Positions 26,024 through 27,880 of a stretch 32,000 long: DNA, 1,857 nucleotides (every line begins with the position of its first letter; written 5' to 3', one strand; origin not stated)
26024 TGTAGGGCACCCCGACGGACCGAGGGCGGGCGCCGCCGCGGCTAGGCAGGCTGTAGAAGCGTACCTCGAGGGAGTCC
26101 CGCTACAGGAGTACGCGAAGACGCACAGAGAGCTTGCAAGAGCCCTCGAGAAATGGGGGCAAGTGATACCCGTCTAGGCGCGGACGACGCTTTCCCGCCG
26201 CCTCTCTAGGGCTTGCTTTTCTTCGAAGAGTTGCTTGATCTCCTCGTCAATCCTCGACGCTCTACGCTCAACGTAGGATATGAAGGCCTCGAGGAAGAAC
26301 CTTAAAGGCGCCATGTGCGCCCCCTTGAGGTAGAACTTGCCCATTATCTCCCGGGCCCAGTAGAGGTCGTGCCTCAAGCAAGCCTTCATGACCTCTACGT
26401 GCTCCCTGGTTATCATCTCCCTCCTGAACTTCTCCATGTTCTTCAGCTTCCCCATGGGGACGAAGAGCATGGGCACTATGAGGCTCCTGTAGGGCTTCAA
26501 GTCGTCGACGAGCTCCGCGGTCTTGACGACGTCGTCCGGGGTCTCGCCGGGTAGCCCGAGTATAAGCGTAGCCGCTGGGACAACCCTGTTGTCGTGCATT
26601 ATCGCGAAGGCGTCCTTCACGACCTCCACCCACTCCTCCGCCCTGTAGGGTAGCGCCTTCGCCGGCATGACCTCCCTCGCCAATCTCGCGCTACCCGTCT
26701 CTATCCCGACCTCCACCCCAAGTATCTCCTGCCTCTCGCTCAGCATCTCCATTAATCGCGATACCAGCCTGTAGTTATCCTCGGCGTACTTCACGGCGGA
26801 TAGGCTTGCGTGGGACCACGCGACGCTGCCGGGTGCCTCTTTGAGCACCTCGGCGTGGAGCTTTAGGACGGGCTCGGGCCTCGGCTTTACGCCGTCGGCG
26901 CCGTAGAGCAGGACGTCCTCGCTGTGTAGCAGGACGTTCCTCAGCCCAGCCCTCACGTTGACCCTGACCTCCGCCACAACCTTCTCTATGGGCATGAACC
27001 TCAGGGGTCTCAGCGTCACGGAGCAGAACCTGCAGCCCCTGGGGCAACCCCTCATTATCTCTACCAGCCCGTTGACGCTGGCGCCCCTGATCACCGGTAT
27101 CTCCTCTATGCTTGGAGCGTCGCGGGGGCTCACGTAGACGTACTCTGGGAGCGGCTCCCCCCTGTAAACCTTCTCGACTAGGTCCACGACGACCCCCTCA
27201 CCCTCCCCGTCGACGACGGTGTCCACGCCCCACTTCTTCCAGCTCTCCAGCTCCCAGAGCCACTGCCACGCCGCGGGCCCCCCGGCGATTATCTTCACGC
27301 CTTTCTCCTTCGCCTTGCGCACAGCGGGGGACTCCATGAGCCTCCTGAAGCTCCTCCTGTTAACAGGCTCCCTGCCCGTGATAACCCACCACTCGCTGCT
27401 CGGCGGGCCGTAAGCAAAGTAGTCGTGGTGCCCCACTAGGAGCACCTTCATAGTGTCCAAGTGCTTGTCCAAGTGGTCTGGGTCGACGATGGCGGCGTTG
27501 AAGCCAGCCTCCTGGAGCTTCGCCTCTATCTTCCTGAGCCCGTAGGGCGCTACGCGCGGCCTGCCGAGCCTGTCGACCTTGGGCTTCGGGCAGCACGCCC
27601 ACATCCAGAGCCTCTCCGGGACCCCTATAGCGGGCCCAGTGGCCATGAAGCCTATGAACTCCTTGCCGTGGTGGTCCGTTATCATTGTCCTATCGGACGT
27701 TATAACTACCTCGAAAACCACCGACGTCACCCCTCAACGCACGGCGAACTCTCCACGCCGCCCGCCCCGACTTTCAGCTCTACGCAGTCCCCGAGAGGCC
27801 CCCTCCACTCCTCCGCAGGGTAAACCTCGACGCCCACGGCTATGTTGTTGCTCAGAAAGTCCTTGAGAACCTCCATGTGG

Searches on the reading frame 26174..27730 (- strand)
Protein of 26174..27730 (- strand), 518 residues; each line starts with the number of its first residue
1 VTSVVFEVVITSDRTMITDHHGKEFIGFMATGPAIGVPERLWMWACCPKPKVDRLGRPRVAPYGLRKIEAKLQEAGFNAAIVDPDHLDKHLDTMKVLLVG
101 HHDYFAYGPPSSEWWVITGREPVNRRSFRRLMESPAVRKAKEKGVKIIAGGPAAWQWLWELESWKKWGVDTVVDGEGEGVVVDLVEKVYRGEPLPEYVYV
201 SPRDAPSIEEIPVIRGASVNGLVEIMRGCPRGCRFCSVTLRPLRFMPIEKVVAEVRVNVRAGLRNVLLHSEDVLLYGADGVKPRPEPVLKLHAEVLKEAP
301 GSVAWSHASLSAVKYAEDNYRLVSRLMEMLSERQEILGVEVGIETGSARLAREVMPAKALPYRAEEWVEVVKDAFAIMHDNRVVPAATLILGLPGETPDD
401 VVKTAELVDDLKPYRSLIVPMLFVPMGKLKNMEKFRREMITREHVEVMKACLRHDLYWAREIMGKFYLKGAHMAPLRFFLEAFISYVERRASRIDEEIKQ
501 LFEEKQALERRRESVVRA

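Call 8: search_protein_families(library=pfam, proteins=[window:26174-27730:-], max_evalue=0.001)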
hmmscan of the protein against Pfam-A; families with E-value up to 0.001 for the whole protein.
window:26174-27730:- (518 aa): 2 families
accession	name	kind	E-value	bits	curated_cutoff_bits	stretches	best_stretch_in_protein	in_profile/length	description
PF04055.27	Radical_SAM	-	2.1e-15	57.7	29.5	1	223-408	1-166/166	Radical SAM superfamily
PF02310.24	B12-binding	-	0.00024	21.4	32.1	0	124-184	64-120/121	B12 binding domain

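Call 35: search_protein_families(library=ncbifam, proteins=[window:26174-27730:-], max_evalue=0.01)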
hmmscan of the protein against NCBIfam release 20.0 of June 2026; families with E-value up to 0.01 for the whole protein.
window:26174-27730:- (518 aa): 20 families
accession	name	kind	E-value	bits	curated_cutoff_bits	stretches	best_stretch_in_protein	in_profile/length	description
TIGR04013.1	B12_SAM_MJ_1487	hypoth_equivalog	3.7e-25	88.6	251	1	136-427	62-349/382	TIGR04013 family B12-binding domain/radical SAM domain-containing protein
TIGR04014.1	B12_SAM_MJ_0865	equivalog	1.8e-15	56.7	360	1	213-412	155-337/434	methyl-coenzyme M reductase glutamine C-methyltransferase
TIGR00089.1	TIGR00089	subfamily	8.1e-14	51.2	251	1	123-415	51-322/429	MiaB/RimO family radical SAM methylthiotransferase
TIGR01578.1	MiaB-like-B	hypoth_equivalog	5.7e-11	41.8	314.7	1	137-413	59-314/421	tRNA (N(6)-L-threonylcarbamoyladenosine(37)-C(2))-methylthiotransferase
TIGR01125.1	TIGR01125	equivalog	2.5e-09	36.7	356.95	1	140-410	62-315/432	30S ribosomal protein S12 methylthiotransferase RimO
TIGR01574.1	miaB-methiolase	equivalog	2.2e-08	33.6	355.3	1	145-411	72-325/437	tRNA (N6-isopentenyl adenosine(37)-C2)-methylthiotransferase MiaB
NF010916.0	PRK14336.1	equivalog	3.2e-07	29.5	606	1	216-412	121-304/418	tRNA (N6-isopentenyl adenosine(37)-C2)-methylthiotransferase MiaB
TIGR04072.2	rSAM_ladder_B12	equivalog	5.3e-07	28.6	360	1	142-406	95-344/443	lipid biosynthesis B12-binding/radical SAM protein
TIGR03960.1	rSAM_fuse_unch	hypoth_equivalog_domain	1.7e-06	26.8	462.3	1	212-411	245-424/605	TIGR03960 family B12-binding radical SAM protein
TIGR01579.1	MiaB-like-C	equivalog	3.3e-05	23.3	357.05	1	137-419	56-326/416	tRNA (N(6)-L-threonylcarbamoyladenosine(37)-C(2))-methylthiotransferase MtaB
NF038361.1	rSAM_Sden_1168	equivalog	4.9e-05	22.1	575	0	370-419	410-458/560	Sden_1168 family B12-binding radical SAM P-methyltransferase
TIGR02026.1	BchE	equivalog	8.4e-05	21.6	481.35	0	223-256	197-232/497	magnesium-protoporphyrin IX monomethyl ester anaerobic oxidative cyclase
TIGR04295.1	B12_rSAM_oligo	hypoth_equivalog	0.00011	21.1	400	0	65-188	28-143/422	TIGR04295 family B12-binding domain-containing radical SAM protein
NF050148.1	rSAM_ApyD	equivalog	0.00027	19.5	750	0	335-410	298-365/645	RiPP biosynthesis radical SAM protein ApyD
NF033712.0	B12_rSAM_KedN5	subfamily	0.00028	19.2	700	0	125-192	75-138/624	KedN5 family methylcobalamin-dependent radical SAM C-methyltransferase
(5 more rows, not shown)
